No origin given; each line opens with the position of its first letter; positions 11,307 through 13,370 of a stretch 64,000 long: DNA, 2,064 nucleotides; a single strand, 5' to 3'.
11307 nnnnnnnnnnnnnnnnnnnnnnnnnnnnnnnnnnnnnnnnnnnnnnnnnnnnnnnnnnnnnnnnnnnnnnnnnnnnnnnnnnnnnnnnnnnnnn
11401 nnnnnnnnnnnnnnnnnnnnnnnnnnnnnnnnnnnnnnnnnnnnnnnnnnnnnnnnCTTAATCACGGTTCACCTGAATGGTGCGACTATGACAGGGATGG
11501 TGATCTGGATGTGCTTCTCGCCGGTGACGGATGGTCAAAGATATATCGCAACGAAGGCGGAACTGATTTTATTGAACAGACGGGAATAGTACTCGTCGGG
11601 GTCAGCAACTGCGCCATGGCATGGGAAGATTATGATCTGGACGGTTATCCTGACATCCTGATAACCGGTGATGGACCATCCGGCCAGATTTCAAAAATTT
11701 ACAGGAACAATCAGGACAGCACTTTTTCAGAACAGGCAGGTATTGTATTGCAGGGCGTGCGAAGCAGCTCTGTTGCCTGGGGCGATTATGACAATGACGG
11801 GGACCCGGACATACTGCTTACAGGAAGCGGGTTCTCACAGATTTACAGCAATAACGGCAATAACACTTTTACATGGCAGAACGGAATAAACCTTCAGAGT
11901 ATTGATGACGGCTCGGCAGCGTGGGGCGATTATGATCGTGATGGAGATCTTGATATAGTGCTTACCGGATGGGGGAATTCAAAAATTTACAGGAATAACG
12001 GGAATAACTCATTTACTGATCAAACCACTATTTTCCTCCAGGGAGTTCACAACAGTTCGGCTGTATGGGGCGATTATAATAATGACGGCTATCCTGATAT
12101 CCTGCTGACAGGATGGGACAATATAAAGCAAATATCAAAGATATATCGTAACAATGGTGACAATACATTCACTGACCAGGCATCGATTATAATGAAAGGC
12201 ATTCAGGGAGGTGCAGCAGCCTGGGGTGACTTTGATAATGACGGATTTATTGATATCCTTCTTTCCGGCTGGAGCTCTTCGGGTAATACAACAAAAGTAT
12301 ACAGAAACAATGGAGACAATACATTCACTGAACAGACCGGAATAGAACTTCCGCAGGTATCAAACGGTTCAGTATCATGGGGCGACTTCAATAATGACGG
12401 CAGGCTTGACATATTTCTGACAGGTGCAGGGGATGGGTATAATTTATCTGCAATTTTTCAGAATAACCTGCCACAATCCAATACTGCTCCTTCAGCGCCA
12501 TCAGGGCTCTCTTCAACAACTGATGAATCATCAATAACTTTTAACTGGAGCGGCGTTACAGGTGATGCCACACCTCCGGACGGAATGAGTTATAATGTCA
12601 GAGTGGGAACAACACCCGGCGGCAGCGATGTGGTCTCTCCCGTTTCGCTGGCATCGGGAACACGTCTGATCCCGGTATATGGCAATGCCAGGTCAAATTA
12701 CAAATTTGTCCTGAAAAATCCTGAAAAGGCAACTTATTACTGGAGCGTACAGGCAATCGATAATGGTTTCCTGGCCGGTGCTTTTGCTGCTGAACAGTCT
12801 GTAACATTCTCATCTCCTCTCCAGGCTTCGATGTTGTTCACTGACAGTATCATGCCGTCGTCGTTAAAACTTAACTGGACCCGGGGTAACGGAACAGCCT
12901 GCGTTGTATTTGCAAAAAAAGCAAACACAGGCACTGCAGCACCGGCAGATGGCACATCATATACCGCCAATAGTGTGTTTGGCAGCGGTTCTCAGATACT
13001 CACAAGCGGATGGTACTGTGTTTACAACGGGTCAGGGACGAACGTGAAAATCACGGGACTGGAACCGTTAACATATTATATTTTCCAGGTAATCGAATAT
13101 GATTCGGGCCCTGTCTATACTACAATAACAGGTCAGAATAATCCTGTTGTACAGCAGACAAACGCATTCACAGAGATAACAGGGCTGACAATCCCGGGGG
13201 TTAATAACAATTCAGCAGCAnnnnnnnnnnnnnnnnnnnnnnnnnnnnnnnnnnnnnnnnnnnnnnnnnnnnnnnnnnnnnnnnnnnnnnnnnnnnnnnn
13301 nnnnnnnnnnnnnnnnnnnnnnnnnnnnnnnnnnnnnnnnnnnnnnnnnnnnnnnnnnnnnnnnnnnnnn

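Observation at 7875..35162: A 27.3-kb single ORF encodes 15 consecutive seven-bladed FG-GAP/VCBS propellers on one T9SS-targeted polypeptide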

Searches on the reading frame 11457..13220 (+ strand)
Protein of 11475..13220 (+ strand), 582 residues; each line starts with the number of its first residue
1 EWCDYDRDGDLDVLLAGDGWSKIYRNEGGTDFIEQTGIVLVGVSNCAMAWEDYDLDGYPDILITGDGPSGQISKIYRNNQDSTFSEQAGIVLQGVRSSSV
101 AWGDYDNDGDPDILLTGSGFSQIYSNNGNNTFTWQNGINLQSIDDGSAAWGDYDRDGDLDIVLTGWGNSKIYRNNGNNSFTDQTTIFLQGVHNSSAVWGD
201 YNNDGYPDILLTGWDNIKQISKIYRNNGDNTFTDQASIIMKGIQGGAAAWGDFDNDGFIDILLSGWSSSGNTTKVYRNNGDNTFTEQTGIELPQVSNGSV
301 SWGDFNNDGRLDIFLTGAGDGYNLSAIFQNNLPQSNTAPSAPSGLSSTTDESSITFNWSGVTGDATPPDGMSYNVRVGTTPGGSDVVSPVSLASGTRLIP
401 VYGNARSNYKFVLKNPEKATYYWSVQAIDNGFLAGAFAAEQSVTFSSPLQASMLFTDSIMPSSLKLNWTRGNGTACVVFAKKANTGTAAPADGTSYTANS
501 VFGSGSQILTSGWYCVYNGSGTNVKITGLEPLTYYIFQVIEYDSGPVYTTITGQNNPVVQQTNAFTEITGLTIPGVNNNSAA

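Call 6: search_protein_families(library=pfam, proteins=[window:11475-13220:+], max_evalue=0.01)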
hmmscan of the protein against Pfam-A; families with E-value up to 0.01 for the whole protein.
window:11475-13220:+ (582 aa): 3 families
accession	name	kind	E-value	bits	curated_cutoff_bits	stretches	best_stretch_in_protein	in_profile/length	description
PF13517.12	FG-GAP_3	-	1.4e-58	195.8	26.9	6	252-314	1-60/61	FG-GAP-like repeat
PF01839.29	FG-GAP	-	5.4e-19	68.1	22.1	3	98-125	3-27/37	FG-GAP repeat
PF16656.11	Pur_ac_phosph_N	-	8.7e-08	33.1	30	1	460-549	11-90/93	Purple acid Phosphatase, N-terminal domain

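Call 15: find_homologous_proteins(query=window:11457-13196:+, max_evalue=1e-10)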
Query window:11457-13196:+ (580 aa): 7640 proteins with E <= 1e-10 among 8000 candidates; the best 120 are listed.
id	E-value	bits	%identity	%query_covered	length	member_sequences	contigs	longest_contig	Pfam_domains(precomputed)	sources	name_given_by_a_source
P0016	1.4e-239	815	42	100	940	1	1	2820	PF01839.30,PF13517.13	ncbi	ncbi:MAG TPA: VCBS repeat-containing protein, partial [Bacteroidales bacterium]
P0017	1.5e-223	762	53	77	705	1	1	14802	PF01839.30,PF13517.13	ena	-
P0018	3.9e-219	747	50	87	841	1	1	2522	PF01839.30,PF13517.13,PF00041.28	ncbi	ncbi:FG-GAP repeat domain-containing protein, partial [Bacteroidota bacterium]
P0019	6.8e-212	723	42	77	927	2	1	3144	PF01839.30,PF13517.13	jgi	-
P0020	3.1e-205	701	51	60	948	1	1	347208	PF01839.30,PF00326.28,PF03160.21,PF13517.13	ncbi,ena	-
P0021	4.0e-202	691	45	99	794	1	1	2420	PF01839.30,PF13517.13,PF00041.28,PF16656.12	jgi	jgi:hypothetical protein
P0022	5.2e-197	674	55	80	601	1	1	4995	PF01839.30,PF13517.13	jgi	jgi:hypothetical protein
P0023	3.1e-195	668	43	78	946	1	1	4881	PF01839.30,PF13517.13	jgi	jgi:predicted nucleotidyltransferase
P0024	1.4e-184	633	47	78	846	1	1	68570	PF01839.30,PF13517.13,PF02440.22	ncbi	-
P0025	1.4e-178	613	51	78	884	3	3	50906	PF01839.30,PF13517.13,PF18962.8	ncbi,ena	-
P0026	4.0e-177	609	49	99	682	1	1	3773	PF01839.30,PF13517.13,PF00041.28,PF26122.1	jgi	jgi:hypothetical protein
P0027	1.2e-175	604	51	77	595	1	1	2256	PF01839.30,PF13517.13,PF18962.8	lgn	-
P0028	6.9e-173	595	42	79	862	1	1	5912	PF01839.30,PF13517.13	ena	-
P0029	1.1e-172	594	41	100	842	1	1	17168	PF01839.30,PF13517.13,PF00041.28,PF16656.12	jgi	jgi:hypothetical protein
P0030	6.8e-172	591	42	99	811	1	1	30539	PF01839.30,PF13517.13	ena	-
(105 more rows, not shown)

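Call 26: search_protein_families(library=ncbifam, proteins=[window:11457-13196:+], max_evalue=0.001)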
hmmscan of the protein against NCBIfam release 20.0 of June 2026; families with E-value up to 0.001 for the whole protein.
window:11457-13196:+ (580 aa): 1 family
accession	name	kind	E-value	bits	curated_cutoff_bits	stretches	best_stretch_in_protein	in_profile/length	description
NF047539.1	XAC2610_fam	domain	6.7e-05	23.3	35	0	56-93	3-43/89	XAC2610-related protein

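Call 27: predict_structure(alignment_id=A1)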
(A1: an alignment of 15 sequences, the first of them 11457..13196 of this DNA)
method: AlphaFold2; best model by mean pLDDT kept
length: 580 residues; sequences in the alignment: 15
mean_pLDDT: 87.8   pTM: 0.80
mean pLDDT of the five models: 87.8, 85.4, 83.1, 79.4, 77.8
residues with pLDDT >= 90: 293; 70-90: 254; 50-70: 30; < 50: 3
segments of 3 or more residues with pLDDT < 50: 578-580
pLDDT, mean of each block of 10 residues (from residue 1): 86 89 92 89 92 89 89 92 90 89 88 88 90 84 82 89 89 91 87 92 90 93 95 92 93 93 93 95 93 94 92 90 91 91 91 90 89 86 79 62 69 74 87 88 91 86 86 84 93 88 92 92 90 93 90 72 88 58
secondary structure, 60 per line:
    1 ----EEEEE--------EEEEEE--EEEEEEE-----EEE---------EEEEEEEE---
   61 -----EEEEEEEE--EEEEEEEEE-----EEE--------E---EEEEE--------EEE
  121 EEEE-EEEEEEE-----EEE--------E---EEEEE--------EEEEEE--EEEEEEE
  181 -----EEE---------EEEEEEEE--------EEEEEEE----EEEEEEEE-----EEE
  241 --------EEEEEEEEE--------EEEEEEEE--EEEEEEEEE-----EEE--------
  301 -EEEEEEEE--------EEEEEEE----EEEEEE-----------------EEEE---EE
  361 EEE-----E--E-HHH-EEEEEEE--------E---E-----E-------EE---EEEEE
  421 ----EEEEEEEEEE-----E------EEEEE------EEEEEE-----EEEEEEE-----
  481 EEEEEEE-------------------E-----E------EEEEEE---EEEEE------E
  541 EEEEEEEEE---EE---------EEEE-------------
elements in order: E5-9 E18-23 E26-32 E38-40 E50-57 E66-73 E76-84 E90-92 E105-109 E118-124 E126-132 E138-140 E153-157 E166-171 E174-180 E186-188 E198-205 E214-220 E225-232 E238-240 E249-257 E266-273 E276-284 E290-292 E302-309 E318-324 E329-334 E352-355 E359-363 E378-384 E416-420 E425-434 E447-451 E458-463 E469-475 E481-487 E520-525 E529-533 E540-549 E564-567

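Call 29: search_protein_representatives(alignment_id=A1)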
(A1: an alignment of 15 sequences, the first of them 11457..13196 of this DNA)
Query: 15 sequences, 588 profile positions. Proteins with E-value up to 0.001 (for the whole library): 149932; up to 1e-10: 90056; up to 1e-30: 23999. The best 150 are listed.
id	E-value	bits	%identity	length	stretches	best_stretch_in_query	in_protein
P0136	0.0e+00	4317.7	-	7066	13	1-458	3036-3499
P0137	0.0e+00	3744.6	-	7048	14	1-460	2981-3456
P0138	0.0e+00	3733.4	-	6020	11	4-460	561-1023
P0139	0.0e+00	3629.6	-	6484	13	1-460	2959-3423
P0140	0.0e+00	3242.0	-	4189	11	1-461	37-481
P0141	0.0e+00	3162.2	-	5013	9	1-459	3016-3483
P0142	0.0e+00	3015.7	-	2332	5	4-572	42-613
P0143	0.0e+00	2963.9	-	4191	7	5-587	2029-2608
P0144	0.0e+00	2761.6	-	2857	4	1-587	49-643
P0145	0.0e+00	2589.4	-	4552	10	4-460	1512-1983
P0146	0.0e+00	2539.7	-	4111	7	1-461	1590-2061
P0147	0.0e+00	2538.5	-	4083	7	1-460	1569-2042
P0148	0.0e+00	2499.2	-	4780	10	2-457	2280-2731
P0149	0.0e+00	2439.0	-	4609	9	2-459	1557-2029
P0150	0.0e+00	2400.1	-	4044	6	2-489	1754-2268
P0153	0.0e+00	2371.8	-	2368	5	1-585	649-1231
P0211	0.0e+00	1541.5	-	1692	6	56-565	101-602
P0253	0.0e+00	1356.5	-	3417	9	1-530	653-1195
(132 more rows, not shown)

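Call 31: fold_search(model_id=the predicted structure, library=pdb)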
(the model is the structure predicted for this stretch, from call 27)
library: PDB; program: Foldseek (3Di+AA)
matches with E <= 10: 1630; with E <= 0.001: 460
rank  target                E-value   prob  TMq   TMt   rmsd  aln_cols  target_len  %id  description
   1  4tqm_A                1.5e-11  1.00  0.38  0.53   4.9       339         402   20  Structural basis of specific recognition of non-reducing terminal N-acetylglucosamine by an Agrocybe aegerita lection (released 2015-06-03)
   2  5mb4                  5.1e-11  1.00  0.38  0.53   5.2       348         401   21  Crystal Structure of the Psathyrella asperospora lectin PAL in complex with GlcNAc (released 2017-02-22)
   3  9pvp                  6.2e-11  1.00  0.21  0.09  37.4       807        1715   11  Cryo-EM structure of receptor tyrosine kinase ROS1 extracellular domain (released 2026-02-25)
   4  4tqj_A                7.2e-11  1.00  0.38  0.53   5.8       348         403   21  Structural basis of specific recognition of non-reducing terminal N-acetylglucosamine by an Agrocybe aegerita lection (released 2015-06-03)
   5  8zdg_A                8.4e-11  1.00  0.37  0.25  26.1       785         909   12  Cryo-EM structure of the integrin avb3 with CWHM-12, conformation 1 (released 2025-10-22)
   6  2bwr_A                1.1e-10  1.00  0.40  0.55   4.7       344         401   22  Crystal Structure of Psathyrella Velutina Lectin at 1.5A Resolution (released 2006-01-23)
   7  4up4_A                1.3e-10  1.00  0.39  0.54   5.2       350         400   21  Structure of the recombinant lectin PVL from Psathyrella velutina in complex with GlcNAcb-D-1,3Galactoside (released 2015-01-28)
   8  4up4_B                2.3e-10  1.00  0.39  0.54   5.2       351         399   21  Structure of the recombinant lectin PVL from Psathyrella velutina in complex with GlcNAcb-D-1,3Galactoside (released 2015-01-28)
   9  9ozi_A                2.4e-10  1.00  0.22  0.09  40.4       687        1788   12  Cryo-EM structure of chicken ROS1 in apo-state. This is the complete map and model. (released 2026-02-25)
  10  9oz1_A                2.7e-10  1.00  0.23  0.18  38.9       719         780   11  Cryo-EM structure of chicken ROS1 in apo-state. Cryo-EM refinement is focused on the "leg" region of chicken ROS1. (released 2026-02-25)
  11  2bwm                  3.8e-10  1.00  0.38  0.53   4.9       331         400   23  1.8A CRYSTAL STRUCTURE OF of Psathyrella velutina LECTIN IN COMPLEX WITH METHYL 2-ACETAMIDO-1,2-DIDEOXY-1-SELENO-BETA-D- (released 2006-01-23)
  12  4pbx                  1.1e-09  1.00  0.16  0.16  51.2       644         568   10  Crystal structure of the six N-terminal domains of human receptor protein tyrosine phosphatase sigma (released 2014-11-12)
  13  4yfd_A                1.5e-09  1.00  0.17  0.19  42.4       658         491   10  Crystal structure PTP delta Ig1-Fn2 in complex with IL-1RAcP (released 2015-05-06)
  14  4bk4_A                2.9e-09  1.00  0.14  0.15  44.1       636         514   12  crystal structure of the human EphA4 ectodomain (released 2013-07-03)
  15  4m4p_A                4.0e-09  1.00  0.14  0.16  41.1       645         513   12  Crystal structure of EPHA4 ectodomain (released 2013-10-30)
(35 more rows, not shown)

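Call 43: search_solved_structures(query=A1, max_evalue=0.001)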
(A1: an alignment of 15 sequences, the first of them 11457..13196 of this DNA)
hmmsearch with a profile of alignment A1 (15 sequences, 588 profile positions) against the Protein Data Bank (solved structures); distinct sequences matched with E-value up to 0.001: 32.
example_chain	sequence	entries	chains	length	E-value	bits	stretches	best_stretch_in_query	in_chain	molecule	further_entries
9etn_A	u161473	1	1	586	2.3e-07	32.7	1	134-293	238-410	Cartilage acidic protein 1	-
4m4p_A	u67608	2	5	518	1.1e-05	27.1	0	350-483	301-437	Ephrin type-A receptor 4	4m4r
4bk4_A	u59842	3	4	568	1.4e-05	26.8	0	350-483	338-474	EPHRIN TYPE-A RECEPTOR 4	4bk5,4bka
4bkf_A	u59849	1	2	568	1.4e-05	26.8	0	350-483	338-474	EPHRIN TYPE-A RECEPTOR 4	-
8tcf_A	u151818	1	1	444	2.1e-05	26.2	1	85-276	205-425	Integrin alpha-V heavy chain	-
8tcg_A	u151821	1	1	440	2.2e-05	26.2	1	85-276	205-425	Integrin alpha-V heavy chain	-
5nem_A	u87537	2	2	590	2.4e-05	26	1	85-276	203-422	Integrin alpha-V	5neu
5ner_A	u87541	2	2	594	2.4e-05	26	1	85-276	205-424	Integrin alpha-V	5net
8ij5_E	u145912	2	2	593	2.5e-05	26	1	85-276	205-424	Integrin alpha-V heavy chain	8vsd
4um9_A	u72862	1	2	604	2.5e-05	26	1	85-276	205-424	Integrin alpha-V heavy chain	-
9cz7_A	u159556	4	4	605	2.5e-05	26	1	85-276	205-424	Integrin alpha-V heavy chain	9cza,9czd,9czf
8w30_A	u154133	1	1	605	2.6e-05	25.9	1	85-276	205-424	Integrin alpha-V heavy chain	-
4um8_A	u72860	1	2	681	3.2e-05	25.6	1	85-276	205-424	INTEGRIN ALPHA-V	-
9xmm_A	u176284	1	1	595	3.4e-05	25.5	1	85-276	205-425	Integrin alpha-V heavy chain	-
6om2_A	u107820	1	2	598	3.4e-05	25.5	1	85-276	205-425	Integrin alpha-V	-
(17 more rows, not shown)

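Call 57: list_cluster_members(proteins=[P0136, P0137, P0138, P0139, P0140, P0141, P0143, P0144, P0142, P0153])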
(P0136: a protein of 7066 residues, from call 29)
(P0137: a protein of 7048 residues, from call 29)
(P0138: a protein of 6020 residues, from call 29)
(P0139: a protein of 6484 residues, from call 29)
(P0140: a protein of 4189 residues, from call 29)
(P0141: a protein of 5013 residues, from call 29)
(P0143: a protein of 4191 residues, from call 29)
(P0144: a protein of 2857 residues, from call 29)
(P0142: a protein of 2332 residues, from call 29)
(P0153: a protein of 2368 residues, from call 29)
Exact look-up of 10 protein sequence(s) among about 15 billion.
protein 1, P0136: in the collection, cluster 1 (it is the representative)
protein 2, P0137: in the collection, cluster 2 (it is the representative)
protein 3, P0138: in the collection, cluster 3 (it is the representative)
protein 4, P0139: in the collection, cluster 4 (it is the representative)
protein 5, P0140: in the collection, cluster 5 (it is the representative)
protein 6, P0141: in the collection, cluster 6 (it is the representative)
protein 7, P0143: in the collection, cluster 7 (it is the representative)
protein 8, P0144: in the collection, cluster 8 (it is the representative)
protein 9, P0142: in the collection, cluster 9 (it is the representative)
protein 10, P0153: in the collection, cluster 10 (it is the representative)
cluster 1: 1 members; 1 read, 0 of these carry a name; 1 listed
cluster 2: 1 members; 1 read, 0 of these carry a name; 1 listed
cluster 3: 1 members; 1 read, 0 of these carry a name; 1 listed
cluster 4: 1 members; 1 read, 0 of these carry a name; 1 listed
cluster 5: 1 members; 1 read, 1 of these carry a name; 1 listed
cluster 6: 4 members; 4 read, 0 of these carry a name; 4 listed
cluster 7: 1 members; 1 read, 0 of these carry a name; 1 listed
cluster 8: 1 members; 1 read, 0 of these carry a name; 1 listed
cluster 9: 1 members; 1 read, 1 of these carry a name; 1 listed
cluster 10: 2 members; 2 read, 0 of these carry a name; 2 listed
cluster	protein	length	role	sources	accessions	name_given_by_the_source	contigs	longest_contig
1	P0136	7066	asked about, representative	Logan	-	-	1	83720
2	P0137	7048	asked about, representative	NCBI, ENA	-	-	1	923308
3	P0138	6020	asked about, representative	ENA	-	-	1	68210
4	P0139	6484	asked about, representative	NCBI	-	-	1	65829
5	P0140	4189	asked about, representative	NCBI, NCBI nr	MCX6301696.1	MAG: FG-GAP-like repeat-containing protein [Bacteroidia bacterium] | FG-GAP-like repeat-containing protein [Bacteroidia bacterium]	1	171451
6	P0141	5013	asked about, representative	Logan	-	-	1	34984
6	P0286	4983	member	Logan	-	-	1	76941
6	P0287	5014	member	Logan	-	-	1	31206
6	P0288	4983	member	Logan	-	-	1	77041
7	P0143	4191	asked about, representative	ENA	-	-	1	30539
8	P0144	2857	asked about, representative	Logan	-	-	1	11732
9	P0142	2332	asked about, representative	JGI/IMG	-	hypothetical protein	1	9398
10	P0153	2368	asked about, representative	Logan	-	-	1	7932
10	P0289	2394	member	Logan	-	-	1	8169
